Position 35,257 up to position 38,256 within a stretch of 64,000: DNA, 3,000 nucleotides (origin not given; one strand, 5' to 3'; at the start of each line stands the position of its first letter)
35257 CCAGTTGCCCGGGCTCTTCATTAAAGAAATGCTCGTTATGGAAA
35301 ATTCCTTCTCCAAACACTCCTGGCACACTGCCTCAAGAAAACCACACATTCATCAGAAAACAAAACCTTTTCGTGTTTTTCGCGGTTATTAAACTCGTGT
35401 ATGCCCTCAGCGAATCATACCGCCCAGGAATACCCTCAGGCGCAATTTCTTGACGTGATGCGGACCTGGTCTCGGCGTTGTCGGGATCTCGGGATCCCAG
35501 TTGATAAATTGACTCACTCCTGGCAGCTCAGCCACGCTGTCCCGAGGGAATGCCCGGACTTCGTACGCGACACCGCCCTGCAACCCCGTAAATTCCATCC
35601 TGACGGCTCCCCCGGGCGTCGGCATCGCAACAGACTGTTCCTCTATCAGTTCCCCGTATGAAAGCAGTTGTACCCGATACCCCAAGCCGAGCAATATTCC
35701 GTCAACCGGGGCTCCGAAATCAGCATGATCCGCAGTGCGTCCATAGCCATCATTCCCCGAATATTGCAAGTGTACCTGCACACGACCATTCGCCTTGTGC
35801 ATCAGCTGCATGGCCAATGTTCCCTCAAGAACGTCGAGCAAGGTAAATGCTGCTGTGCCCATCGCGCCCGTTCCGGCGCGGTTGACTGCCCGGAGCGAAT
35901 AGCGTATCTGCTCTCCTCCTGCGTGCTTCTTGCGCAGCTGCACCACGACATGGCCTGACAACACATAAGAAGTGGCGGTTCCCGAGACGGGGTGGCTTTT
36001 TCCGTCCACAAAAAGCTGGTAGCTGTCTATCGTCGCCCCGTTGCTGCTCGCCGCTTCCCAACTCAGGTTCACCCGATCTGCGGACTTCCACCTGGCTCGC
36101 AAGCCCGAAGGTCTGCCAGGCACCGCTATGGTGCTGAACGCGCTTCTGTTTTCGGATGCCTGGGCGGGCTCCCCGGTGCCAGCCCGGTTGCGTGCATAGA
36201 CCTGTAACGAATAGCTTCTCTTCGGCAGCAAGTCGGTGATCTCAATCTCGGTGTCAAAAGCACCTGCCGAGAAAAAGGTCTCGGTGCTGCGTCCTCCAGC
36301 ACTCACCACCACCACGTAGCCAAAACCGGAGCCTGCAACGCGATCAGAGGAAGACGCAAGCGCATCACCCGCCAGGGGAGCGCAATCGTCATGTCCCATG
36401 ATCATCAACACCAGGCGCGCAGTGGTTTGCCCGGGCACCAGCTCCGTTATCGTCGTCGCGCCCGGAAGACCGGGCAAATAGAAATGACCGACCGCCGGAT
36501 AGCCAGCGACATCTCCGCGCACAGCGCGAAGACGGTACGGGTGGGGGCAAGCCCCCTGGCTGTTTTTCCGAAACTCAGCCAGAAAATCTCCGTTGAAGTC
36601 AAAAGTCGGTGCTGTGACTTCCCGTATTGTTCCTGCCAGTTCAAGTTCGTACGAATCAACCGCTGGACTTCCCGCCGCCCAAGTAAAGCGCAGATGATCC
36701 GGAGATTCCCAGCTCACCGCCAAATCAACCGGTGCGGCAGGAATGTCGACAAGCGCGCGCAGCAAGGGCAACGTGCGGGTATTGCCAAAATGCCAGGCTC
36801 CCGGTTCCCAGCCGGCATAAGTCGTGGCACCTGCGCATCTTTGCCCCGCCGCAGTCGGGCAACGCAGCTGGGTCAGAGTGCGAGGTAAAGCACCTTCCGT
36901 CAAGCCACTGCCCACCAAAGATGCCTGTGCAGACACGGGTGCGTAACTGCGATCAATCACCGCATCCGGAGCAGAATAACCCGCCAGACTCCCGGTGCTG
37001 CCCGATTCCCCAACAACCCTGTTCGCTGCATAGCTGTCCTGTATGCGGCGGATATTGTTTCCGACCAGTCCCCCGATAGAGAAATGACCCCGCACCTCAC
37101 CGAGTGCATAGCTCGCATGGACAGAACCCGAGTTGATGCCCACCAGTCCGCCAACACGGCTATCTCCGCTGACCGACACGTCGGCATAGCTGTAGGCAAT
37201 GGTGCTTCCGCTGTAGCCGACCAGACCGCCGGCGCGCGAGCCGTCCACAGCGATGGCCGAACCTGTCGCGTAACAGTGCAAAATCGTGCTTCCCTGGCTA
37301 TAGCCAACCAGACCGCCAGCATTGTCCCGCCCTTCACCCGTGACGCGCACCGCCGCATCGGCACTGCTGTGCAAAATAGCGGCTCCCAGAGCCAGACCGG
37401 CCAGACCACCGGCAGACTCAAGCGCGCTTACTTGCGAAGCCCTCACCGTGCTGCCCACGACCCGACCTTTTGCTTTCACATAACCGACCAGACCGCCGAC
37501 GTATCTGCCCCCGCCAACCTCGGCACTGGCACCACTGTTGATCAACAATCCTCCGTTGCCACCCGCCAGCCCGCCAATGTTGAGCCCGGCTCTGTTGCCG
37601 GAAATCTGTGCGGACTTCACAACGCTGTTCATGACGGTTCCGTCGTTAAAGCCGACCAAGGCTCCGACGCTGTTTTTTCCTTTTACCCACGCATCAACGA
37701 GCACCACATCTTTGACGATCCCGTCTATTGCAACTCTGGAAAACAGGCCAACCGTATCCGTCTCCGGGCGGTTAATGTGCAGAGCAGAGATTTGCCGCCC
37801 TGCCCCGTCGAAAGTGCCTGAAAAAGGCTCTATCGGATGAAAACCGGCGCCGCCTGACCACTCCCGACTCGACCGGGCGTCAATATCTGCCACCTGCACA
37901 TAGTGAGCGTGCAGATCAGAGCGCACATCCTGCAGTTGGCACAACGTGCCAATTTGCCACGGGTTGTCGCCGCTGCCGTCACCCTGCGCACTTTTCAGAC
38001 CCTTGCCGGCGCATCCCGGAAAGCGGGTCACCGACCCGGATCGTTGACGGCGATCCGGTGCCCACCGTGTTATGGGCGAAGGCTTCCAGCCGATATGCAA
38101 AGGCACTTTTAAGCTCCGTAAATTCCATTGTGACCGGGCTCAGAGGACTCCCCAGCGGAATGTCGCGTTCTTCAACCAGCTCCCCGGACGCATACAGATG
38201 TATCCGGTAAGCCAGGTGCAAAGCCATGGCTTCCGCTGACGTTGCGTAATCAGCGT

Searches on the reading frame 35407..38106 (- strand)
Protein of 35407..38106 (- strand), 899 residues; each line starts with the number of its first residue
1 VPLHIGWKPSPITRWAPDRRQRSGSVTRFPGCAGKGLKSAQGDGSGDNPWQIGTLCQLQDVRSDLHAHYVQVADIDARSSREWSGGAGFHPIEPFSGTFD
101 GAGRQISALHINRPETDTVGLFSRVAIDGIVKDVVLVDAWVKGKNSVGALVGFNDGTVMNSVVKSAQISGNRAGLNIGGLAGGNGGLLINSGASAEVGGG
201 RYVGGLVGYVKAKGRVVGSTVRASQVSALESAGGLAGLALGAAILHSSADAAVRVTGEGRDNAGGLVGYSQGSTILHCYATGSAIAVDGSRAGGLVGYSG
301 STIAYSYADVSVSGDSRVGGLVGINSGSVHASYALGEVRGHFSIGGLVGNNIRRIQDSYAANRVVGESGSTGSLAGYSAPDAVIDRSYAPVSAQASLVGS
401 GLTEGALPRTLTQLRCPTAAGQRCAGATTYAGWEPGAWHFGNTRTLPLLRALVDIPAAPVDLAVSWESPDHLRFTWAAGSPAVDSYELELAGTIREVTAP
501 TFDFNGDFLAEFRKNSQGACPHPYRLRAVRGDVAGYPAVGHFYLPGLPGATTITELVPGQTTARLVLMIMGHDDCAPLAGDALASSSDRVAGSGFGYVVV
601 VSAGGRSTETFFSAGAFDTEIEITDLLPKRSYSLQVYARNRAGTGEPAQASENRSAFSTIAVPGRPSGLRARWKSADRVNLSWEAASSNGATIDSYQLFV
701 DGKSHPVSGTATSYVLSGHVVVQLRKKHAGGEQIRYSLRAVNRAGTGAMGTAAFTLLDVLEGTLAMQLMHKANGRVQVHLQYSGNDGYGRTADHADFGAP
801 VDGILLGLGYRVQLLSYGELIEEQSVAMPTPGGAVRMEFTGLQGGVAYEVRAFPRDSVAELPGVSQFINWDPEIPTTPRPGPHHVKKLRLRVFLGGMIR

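Call 7: search_protein_families(library=pfam, proteins=[window:35407-38106:-], max_evalue=0.01)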
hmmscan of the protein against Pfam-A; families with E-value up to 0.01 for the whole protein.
window:35407-38106:- (899 aa): 3 families
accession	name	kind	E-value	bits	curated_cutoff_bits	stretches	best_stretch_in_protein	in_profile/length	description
PF07581.17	Glug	-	1.1e-20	73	20.5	1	262-283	4-26/28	The GLUG motif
PF00041.27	fn3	-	4.2e-15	56.2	25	2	615-652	47-82/84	Fibronectin type III domain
PF25059.1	FN3_DSCAM-DSCAML_C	-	0.009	16.8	39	0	617-646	43-72/89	DSCAM/DSCAML C-terminal Fn3-like domain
